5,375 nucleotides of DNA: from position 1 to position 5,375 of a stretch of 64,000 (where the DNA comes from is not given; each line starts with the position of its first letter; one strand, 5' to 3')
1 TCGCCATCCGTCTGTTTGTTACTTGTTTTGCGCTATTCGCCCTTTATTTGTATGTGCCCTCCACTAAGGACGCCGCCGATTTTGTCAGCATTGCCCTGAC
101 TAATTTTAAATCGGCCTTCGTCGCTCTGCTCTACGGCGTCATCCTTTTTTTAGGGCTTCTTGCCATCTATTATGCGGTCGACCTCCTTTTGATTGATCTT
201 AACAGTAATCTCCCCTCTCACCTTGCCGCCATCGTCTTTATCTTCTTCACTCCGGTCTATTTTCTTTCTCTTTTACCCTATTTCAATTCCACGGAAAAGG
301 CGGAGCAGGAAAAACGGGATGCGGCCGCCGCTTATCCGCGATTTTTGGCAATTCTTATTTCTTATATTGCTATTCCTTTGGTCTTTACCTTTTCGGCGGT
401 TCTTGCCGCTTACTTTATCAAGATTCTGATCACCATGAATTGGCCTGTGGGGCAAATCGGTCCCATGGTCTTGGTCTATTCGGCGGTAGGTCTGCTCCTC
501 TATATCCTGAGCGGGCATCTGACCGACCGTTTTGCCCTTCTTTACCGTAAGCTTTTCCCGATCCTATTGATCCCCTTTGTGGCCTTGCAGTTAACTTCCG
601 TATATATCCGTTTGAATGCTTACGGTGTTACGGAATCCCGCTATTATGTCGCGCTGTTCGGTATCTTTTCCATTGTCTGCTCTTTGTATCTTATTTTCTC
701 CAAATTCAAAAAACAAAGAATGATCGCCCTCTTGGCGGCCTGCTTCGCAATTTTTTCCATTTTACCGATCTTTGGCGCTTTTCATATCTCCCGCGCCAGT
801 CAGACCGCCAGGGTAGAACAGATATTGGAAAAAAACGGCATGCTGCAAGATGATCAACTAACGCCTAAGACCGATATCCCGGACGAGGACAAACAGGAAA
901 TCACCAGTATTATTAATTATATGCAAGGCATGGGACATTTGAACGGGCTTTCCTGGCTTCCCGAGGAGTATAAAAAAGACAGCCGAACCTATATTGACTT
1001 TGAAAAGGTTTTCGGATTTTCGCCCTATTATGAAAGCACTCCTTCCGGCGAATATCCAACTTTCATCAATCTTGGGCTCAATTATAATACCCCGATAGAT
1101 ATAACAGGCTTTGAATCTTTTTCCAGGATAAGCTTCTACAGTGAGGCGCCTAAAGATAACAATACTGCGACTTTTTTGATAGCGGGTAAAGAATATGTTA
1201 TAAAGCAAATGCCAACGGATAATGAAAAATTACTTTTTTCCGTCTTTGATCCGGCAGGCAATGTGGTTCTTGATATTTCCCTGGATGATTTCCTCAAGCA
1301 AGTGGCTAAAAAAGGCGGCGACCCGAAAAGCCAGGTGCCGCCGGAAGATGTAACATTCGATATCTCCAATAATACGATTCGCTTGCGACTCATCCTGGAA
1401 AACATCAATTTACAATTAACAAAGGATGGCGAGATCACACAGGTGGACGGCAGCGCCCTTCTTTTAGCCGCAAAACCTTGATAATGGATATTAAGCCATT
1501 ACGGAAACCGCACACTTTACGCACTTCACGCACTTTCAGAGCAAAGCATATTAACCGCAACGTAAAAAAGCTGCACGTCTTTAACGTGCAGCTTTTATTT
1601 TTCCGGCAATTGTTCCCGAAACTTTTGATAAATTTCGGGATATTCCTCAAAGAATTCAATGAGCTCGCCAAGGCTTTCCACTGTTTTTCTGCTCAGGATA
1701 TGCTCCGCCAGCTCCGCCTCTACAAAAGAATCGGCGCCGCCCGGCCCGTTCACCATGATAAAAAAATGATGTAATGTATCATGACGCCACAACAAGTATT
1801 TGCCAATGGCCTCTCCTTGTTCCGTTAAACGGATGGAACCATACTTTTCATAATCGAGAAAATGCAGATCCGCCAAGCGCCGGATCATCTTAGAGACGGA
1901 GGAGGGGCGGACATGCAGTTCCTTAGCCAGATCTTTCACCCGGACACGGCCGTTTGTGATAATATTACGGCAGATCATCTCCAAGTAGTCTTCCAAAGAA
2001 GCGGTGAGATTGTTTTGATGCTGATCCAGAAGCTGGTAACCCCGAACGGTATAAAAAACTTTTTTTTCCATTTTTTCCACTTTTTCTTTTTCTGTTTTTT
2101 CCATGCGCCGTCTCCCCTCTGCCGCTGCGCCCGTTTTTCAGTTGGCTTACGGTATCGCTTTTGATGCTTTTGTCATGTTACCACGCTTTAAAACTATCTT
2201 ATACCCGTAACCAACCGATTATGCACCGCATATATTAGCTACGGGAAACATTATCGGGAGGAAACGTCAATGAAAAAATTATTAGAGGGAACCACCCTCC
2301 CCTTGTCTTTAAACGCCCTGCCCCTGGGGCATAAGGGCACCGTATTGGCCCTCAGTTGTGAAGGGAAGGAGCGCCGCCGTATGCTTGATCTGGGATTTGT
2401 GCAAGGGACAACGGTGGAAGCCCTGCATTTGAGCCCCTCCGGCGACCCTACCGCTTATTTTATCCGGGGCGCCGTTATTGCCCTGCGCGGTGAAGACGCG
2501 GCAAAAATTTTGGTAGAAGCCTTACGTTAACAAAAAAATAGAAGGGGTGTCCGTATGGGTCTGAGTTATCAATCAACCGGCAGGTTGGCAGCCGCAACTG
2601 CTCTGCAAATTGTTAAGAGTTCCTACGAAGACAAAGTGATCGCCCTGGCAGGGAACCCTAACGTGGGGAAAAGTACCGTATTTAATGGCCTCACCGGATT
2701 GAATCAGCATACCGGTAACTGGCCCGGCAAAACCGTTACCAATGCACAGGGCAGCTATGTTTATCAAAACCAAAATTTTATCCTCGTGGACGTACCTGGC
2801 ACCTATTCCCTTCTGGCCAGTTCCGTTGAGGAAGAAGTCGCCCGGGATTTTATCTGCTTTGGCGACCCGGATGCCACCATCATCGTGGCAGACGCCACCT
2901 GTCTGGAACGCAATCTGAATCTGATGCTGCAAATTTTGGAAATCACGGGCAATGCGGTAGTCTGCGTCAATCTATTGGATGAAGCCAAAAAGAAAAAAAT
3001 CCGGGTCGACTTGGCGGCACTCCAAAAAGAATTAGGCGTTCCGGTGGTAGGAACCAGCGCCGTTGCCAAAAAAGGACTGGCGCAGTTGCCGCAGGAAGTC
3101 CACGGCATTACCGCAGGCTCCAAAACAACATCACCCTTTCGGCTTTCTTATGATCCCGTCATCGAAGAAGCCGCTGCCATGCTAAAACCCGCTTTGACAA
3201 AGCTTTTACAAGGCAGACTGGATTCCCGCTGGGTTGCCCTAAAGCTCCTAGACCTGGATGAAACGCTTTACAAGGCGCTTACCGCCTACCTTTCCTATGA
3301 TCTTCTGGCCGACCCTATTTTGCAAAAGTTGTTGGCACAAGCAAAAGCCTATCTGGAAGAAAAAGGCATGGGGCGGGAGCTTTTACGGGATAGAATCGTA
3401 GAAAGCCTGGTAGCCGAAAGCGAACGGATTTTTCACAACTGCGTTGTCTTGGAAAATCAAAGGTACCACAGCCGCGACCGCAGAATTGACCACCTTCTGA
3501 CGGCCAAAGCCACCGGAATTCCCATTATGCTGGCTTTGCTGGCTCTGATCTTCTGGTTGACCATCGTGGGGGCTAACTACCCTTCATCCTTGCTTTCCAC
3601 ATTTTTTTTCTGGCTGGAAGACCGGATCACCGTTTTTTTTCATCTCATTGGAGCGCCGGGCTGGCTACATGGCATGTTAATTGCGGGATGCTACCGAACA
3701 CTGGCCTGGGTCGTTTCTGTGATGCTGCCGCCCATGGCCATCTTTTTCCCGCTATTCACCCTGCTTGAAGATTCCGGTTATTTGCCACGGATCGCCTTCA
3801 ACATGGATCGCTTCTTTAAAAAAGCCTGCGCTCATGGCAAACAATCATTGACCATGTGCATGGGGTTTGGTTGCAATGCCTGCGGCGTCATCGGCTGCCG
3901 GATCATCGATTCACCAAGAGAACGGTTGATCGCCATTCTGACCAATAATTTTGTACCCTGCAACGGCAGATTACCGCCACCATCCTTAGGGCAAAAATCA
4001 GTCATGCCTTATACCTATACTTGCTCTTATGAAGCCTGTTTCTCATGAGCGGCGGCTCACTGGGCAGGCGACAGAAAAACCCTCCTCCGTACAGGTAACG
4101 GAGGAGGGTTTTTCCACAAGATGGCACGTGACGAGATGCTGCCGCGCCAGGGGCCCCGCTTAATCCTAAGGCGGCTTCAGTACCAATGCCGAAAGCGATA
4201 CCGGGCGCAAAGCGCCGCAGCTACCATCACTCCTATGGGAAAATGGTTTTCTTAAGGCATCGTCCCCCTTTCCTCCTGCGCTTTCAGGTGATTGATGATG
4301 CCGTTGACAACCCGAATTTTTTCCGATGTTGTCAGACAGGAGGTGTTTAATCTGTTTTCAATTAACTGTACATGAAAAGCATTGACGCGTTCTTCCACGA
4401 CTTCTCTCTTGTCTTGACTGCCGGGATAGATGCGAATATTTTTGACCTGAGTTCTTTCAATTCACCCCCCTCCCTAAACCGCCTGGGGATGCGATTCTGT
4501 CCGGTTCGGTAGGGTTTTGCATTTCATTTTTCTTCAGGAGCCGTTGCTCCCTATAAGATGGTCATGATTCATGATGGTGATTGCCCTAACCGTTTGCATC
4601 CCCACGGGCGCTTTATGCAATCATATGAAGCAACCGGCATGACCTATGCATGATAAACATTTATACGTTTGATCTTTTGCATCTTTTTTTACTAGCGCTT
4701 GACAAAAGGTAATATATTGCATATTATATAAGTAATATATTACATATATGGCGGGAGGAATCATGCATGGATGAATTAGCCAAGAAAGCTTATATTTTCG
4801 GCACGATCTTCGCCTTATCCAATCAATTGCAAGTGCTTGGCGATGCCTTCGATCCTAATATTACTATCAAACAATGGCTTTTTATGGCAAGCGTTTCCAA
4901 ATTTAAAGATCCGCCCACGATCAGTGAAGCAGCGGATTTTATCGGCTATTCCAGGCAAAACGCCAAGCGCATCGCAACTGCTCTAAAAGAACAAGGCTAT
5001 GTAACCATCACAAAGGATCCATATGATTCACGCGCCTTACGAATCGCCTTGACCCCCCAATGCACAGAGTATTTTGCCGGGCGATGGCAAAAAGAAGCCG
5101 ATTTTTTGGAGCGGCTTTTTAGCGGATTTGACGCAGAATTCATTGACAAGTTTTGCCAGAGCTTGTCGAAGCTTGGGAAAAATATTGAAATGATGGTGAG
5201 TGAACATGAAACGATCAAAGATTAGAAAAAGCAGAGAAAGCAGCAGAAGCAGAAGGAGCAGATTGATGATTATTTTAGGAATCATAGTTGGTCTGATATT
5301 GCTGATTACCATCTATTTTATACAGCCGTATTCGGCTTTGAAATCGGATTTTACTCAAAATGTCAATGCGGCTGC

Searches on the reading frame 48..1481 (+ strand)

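Call 15: search_protein_families(library=pfam, proteins=[window:48-1481:+], max_evalue=0.0001)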
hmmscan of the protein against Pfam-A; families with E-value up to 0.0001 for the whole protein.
window:48-1481:+ (477 aa): 1 family
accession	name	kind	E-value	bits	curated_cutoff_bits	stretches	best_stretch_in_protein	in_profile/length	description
PF13687.11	DUF4153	-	1.8e-28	100.2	27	1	5-256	78-354/373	Domain of unknown function (DUF4153)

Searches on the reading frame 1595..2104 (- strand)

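Call 15: search_protein_families(library=pfam, proteins=[window:1595-2104:-], max_evalue=0.0001)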
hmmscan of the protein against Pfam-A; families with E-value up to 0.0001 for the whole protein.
window:1595-2104:- (169 aa): 3 families
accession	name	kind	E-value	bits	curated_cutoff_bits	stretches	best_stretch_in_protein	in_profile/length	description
PF01325.25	Fe_dep_repress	-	1.8e-15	57.3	26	1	33-89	2-58/60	Iron dependent repressor, N-terminal DNA binding domain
PF02742.21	Fe_dep_repr_C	-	8.3e-10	39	27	1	94-158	1-65/70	Iron dependent repressor, metal binding and dimerisation domain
PF01047.28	MarR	-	8.4e-06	26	24.6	1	47-79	11-43/59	MarR family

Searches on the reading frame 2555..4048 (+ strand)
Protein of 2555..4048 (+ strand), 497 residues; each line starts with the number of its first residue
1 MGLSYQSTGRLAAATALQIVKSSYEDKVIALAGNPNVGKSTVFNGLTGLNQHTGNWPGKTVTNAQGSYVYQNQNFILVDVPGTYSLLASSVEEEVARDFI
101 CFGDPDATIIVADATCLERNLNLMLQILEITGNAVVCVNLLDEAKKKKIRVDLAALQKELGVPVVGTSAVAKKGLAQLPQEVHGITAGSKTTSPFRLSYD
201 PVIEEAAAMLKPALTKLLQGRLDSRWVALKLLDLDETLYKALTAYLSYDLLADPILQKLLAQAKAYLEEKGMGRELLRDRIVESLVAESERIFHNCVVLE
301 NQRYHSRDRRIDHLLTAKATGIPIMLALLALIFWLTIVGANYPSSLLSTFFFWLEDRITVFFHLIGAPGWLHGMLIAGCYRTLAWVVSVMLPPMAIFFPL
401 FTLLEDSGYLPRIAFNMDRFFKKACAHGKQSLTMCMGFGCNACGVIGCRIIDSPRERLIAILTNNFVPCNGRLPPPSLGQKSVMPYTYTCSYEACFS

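Call 15: search_protein_families(library=pfam, proteins=[window:2555-4048:+], max_evalue=0.0001)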
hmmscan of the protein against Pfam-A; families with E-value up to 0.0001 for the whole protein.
window:2555-4048:+ (497 aa): 5 families
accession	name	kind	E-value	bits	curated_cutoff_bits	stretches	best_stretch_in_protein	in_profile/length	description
PF02421.24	FeoB_N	-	2.9e-57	193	27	1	28-181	2-155/156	Ferrous iron transport protein B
PF01926.29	MMR_HSR1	-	2.1e-17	63.7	21.9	1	29-128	2-100/113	50S ribosome-binding GTPase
PF07670.19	Gate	-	4.6e-15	56.4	29.6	1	388-474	2-95/104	Nucleoside recognition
PF17910.6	FeoB_Cyto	-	7.4e-11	42.8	23.4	1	199-297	1-89/90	FeoB cytosolic helical domain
PF03193.22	RsgA_GTPase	-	5.1e-06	26.9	30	0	15-82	95-167/174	RsgA GTPase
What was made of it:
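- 2555..3975 (+): N-terminal part of the disrupted feoB gene (chromosomal flank, not part of the element). Call 15 (FeoB_N, FeoB_Cyto, Gate).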

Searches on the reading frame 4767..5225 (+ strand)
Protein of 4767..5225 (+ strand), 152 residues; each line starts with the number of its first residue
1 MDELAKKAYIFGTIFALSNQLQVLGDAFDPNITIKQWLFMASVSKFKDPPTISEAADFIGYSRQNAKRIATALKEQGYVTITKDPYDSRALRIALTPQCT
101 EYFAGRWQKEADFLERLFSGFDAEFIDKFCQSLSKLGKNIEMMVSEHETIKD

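Call 15: search_protein_families(library=pfam, proteins=[window:4767-5225:+], max_evalue=0.0001)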
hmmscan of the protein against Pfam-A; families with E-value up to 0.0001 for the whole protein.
window:4767-5225:+ (152 aa): 1 family
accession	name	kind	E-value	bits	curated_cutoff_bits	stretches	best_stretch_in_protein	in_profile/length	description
PF12802.13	MarR_2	-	5.7e-08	33.2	27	1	32-90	3-61/61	MarR family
